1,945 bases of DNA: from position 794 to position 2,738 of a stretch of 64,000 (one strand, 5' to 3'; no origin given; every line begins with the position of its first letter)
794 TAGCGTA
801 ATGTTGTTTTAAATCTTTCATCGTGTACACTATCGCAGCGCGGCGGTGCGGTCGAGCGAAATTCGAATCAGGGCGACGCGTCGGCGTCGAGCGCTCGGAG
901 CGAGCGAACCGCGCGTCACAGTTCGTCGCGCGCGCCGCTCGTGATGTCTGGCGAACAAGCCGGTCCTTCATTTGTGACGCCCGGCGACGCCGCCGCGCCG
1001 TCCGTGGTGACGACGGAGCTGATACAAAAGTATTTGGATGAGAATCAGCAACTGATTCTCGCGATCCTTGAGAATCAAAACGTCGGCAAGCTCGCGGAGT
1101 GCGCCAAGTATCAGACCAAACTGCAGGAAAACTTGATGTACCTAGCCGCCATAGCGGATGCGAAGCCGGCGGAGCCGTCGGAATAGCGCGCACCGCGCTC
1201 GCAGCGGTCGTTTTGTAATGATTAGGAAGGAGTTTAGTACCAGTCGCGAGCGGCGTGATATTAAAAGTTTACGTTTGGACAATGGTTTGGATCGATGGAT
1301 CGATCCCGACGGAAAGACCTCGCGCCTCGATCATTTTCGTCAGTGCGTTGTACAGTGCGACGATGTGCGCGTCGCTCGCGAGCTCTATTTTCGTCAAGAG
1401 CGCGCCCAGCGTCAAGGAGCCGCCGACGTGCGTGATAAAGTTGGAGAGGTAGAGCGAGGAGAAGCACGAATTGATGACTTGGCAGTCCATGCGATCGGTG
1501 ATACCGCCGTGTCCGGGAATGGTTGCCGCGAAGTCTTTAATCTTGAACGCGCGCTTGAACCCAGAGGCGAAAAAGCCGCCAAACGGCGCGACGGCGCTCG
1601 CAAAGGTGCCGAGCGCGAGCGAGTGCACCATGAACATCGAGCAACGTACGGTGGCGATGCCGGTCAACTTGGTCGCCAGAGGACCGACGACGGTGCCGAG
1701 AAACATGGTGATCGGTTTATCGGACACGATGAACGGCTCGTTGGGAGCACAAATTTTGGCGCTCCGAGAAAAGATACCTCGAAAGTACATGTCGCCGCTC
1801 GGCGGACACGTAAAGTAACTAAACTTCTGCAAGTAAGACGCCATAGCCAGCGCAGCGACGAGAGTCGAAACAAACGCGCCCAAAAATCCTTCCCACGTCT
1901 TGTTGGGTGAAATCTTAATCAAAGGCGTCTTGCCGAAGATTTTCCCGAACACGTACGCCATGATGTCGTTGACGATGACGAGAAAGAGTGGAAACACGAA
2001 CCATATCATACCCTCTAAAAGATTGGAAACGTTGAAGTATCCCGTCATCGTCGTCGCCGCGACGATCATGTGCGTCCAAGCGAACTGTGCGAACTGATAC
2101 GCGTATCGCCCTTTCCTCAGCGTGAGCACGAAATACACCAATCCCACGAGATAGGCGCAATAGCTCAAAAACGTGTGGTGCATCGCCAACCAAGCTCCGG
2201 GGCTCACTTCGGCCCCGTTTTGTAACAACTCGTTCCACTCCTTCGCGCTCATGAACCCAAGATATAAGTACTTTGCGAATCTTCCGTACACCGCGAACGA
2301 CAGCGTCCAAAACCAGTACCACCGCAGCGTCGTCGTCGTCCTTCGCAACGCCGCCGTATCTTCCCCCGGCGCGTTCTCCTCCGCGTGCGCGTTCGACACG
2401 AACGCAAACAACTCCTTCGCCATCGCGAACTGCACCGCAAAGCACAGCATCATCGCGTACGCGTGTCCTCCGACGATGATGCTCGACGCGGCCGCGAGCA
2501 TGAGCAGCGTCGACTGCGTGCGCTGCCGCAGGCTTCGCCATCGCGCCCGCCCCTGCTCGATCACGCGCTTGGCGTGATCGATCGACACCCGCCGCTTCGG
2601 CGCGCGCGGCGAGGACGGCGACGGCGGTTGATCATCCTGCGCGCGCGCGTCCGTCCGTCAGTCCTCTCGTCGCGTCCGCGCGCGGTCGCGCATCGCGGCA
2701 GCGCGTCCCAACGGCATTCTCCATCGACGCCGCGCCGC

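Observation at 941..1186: An 81-aa protein that is essentially only an SNH (SSXT) domain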

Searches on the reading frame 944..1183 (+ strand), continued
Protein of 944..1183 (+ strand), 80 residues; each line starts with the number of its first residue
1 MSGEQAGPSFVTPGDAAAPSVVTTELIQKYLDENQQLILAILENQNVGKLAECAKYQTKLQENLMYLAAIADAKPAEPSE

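Call 37: find_encoding_contigs(protein=window:944-1183:+, flank=300, max_places=10)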
Protein window:944-1183:+ (80 aa): 23 contigs read that carry it; 10 places shown.
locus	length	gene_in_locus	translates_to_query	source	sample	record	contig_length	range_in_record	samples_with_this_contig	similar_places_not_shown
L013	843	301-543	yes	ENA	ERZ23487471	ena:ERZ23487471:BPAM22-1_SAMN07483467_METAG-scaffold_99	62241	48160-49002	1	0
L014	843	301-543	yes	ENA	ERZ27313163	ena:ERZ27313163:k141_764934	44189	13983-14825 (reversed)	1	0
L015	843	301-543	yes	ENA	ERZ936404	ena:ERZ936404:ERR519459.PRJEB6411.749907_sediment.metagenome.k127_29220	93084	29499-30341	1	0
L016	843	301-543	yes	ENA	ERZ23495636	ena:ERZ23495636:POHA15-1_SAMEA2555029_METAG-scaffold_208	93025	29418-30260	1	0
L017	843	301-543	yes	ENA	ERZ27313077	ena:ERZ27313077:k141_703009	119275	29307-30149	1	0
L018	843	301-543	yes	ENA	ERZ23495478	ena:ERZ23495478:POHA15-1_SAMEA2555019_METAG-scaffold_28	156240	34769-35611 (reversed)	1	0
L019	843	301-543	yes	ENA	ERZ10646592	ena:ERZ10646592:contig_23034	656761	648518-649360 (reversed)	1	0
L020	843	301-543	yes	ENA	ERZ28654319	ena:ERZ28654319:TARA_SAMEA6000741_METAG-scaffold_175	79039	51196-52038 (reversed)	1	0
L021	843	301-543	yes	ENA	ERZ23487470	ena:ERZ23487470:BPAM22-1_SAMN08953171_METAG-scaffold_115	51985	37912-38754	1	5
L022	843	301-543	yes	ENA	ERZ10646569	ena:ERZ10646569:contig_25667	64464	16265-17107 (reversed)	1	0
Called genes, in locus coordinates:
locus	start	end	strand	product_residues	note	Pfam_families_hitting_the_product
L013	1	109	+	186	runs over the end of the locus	PF25397:DUF7887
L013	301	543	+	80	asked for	PF05030:SSXT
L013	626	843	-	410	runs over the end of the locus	PF01148:CTP_transf_1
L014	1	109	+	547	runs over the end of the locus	PF25397:DUF7887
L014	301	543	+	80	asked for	PF05030:SSXT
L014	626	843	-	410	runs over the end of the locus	PF01148:CTP_transf_1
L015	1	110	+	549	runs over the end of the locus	PF25397:DUF7887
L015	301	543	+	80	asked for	PF05030:SSXT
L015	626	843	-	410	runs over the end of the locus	PF01148:CTP_transf_1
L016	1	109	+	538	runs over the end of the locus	PF25397:DUF7887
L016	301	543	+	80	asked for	PF05030:SSXT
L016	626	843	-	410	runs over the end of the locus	PF01148:CTP_transf_1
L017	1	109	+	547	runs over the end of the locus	PF25397:DUF7887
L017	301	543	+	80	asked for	PF05030:SSXT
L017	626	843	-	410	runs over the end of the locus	PF01148:CTP_transf_1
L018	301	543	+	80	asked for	PF05030:SSXT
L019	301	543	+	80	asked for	PF05030:SSXT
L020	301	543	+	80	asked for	PF05030:SSXT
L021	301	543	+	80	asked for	PF05030:SSXT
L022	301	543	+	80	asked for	PF05030:SSXT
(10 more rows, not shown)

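Call 43: predict_structure(alignment_id=A1)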
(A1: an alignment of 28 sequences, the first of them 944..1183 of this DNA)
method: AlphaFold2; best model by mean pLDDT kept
length: 80 residues; sequences in the alignment: 28
mean_pLDDT: 74.7   pTM: 0.53
mean pLDDT of the five models: 74.7, 74.5, 72.6, 68.6, 56.9
residues with pLDDT >= 90: 38; 70-90: 11; 50-70: 7; < 50: 24
segments of 3 or more residues with pLDDT < 50: 1-7, 9-20, 76-80
pLDDT, mean of each block of 10 residues (from residue 1): 46 43 78 96 95 95 90 55
secondary structure, 60 per line:
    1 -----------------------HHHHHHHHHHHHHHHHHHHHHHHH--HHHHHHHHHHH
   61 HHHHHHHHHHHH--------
elements in order: H24-47 H50-72

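Call 48: fold_search(model_id=the predicted structure, library=pdb)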
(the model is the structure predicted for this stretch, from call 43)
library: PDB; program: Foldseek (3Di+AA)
matches with E <= 10: 129; with E <= 0.001: 0
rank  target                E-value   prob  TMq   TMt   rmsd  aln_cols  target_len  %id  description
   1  9s98_C                2.4e+00  0.82  0.52  0.23   2.2        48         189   19  CdvB2 filament - high twist, class A (released 2026-01-28)
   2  2yxy                  2.7e+00  0.63  0.50  0.39   6.1        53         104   21  Crystarl structure of Hypothetical conserved protein, GK0453 (released 2007-10-30)
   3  5xmk_G                2.9e+00  0.60  0.51  0.73   5.4        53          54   15  Cryo-EM structure of the ATP-bound Vps4 mutant-E233Q complex with Vta1 (masked) (released 2017-08-09)
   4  9s97_A                3.1e+00  0.72  0.50  0.22   2.1        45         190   20  CdvB2 filament - low twist (released 2026-01-28)
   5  2rkl_A                3.1e+00  0.66  0.55  0.81   3.1        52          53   13  Crystal Structure of S.cerevisiae Vta1 C-terminal domain (released 2008-01-22)
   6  8wqv_C                3.1e+00  0.47  0.58  0.30   8.3        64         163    9  Fe-O nanocluster of form-VIII in the 4-fold channel of Ureaplasma diversum ferritin (released 2024-06-12)
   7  8wqv_U                3.1e+00  0.47  0.58  0.30   8.3        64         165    9  Fe-O nanocluster of form-VIII in the 4-fold channel of Ureaplasma diversum ferritin (released 2024-06-12)
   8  8wqv_O                3.1e+00  0.44  0.58  0.30   8.3        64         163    9  Fe-O nanocluster of form-VIII in the 4-fold channel of Ureaplasma diversum ferritin (released 2024-06-12)
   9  4b6x_B                3.3e+00  0.44  0.48  0.63   2.7        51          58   20  Crystal structure of in planta processed AvrRps4 (released 2012-09-19)
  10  6oo2_H                3.5e+00  0.75  0.47  0.88   0.8        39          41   18  Vps4 with Cyclic Peptide Bound in the Central Pore (released 2019-08-21)
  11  4b6x_A                3.5e+00  0.60  0.58  0.66   3.8        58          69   17  Crystal structure of in planta processed AvrRps4 (released 2012-09-19)
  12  6qzn_C                3.8e+00  0.54  0.49  0.21   1.8        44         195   20  H30 MnSOD-3 Mutant III (released 2020-02-19)
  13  4br6_A                3.8e+00  0.54  0.46  0.20   2.0        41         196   17  Crystal structure of Chaetomium thermophilum MnSOD (released 2013-12-18)
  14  9rxe_MODEL_1_A        3.8e+00  0.09  0.31  0.23   8.7        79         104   18  Solution structure of the HR1c domain of human PKN1 (released 2025-12-31)
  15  5uie_K                4.0e+00  0.57  0.47  0.77   2.1        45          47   18  Vps4-Vta1 complex (released 2017-04-12)
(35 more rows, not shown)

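Call 54: search_solved_structures(query=A1, max_evalue=10, show_alignments=3)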
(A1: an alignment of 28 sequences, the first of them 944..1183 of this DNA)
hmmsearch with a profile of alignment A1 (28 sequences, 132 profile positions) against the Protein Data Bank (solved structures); distinct sequences matched with E-value up to 10: 1.
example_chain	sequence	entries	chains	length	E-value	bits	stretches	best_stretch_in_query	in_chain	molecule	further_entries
7vrb_A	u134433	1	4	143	4.7e-20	75.1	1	35-103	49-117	SMARCA4 protein,Protein SSXT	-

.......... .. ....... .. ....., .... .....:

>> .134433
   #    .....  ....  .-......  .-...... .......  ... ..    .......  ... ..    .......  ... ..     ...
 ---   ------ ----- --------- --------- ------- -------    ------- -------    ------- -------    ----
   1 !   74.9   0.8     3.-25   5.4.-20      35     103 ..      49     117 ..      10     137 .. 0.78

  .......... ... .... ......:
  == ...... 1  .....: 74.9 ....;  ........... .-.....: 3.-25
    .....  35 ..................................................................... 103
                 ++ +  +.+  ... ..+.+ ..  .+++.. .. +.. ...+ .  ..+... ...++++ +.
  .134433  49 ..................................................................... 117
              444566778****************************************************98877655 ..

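Call 62: find_encoding_contigs(protein=P0053, flank=5000, max_places=2)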
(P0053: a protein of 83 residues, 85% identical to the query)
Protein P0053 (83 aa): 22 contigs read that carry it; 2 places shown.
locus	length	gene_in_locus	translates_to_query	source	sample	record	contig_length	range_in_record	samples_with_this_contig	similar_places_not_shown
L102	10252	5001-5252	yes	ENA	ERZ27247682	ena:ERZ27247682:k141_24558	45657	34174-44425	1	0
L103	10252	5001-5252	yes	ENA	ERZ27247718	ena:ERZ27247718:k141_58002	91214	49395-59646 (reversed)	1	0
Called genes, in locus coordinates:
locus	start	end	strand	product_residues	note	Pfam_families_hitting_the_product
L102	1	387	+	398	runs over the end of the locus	-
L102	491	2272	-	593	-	PF03372:Exo_endo_phos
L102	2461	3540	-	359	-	-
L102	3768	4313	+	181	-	PF25397:DUF7887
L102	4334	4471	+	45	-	-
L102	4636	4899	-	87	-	-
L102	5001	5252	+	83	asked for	PF05030:SSXT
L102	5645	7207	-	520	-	PF01148:CTP_transf_1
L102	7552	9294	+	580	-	PF00560:LRR_1 (faint), PF13516:LRR_6 (faint), PF12799:LRR_4 (faint), PF13855:LRR_8 (faint), PF27087:LRR_TMOD-LMOD (weak)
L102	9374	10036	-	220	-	-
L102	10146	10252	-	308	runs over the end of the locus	PF04117:Mpv17_PMP22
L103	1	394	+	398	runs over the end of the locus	-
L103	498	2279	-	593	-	PF03372:Exo_endo_phos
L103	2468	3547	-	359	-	-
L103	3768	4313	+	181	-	PF25397:DUF7887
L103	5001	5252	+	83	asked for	PF05030:SSXT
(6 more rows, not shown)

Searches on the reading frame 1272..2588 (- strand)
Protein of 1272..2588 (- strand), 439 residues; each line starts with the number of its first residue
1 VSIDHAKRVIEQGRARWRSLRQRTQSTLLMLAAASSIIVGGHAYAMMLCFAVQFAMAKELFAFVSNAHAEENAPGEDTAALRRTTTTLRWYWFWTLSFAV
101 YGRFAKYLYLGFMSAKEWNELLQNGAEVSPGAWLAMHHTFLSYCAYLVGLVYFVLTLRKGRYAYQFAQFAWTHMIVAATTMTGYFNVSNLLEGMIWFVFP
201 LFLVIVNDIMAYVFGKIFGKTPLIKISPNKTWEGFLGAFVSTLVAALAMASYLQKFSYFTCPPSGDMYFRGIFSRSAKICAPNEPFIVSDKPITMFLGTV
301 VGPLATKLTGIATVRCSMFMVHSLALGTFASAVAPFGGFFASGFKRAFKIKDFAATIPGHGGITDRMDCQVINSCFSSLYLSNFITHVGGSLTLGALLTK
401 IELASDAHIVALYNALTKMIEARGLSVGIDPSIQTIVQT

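Call 3: search_protein_families(library=pfam, proteins=[window:1272-2588:-], max_evalue=0.01)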
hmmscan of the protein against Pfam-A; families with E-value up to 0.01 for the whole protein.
window:1272-2588:- (439 aa): 1 family
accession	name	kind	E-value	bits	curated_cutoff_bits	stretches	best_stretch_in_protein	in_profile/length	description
PF01148.25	CTP_transf_1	-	5.8e-60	203.8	24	1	22-382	2-262/264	Cytidylyltransferase family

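Call 53: find_homologous_proteins(query=window:1272-2501:-, max_evalue=1e-50)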
Query window:1272-2501:- (410 aa): 2744 proteins with E <= 1e-50 among 8000 candidates; the best 120 are listed.
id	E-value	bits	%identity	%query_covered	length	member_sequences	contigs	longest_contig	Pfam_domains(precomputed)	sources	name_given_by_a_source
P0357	3.8e-271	917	100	100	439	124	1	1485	PF01148.26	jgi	jgi:phosphatidate cytidylyltransferase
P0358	7.6e-214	728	78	98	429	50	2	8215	PF01148.26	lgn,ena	-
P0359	8.4e-214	728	78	98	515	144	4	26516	PF01148.26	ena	-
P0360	1.7e-204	698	77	97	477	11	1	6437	PF01148.26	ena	-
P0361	2.2e-204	697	74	97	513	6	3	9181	PF01148.26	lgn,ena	-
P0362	9.1e-176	603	65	97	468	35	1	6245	PF01148.26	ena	-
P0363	6.6e-175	600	66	97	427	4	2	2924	PF01148.26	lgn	-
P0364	6.6e-92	327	43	97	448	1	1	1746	PF01148.26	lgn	-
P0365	2.0e-91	325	47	83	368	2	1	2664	PF01148.26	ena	-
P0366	5.9e-91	324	43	97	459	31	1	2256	PF01148.26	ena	-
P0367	2.7e-89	318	44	97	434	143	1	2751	PF01148.26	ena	-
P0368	9.0e-89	317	43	97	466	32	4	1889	PF01148.26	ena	-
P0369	1.9e-88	316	44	94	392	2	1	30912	PF01148.26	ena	-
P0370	1.6e-86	309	42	97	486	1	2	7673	PF01148.26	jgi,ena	jgi:phosphatidate cytidylyltransferase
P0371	4.1e-86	308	43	94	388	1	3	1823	PF01148.26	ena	-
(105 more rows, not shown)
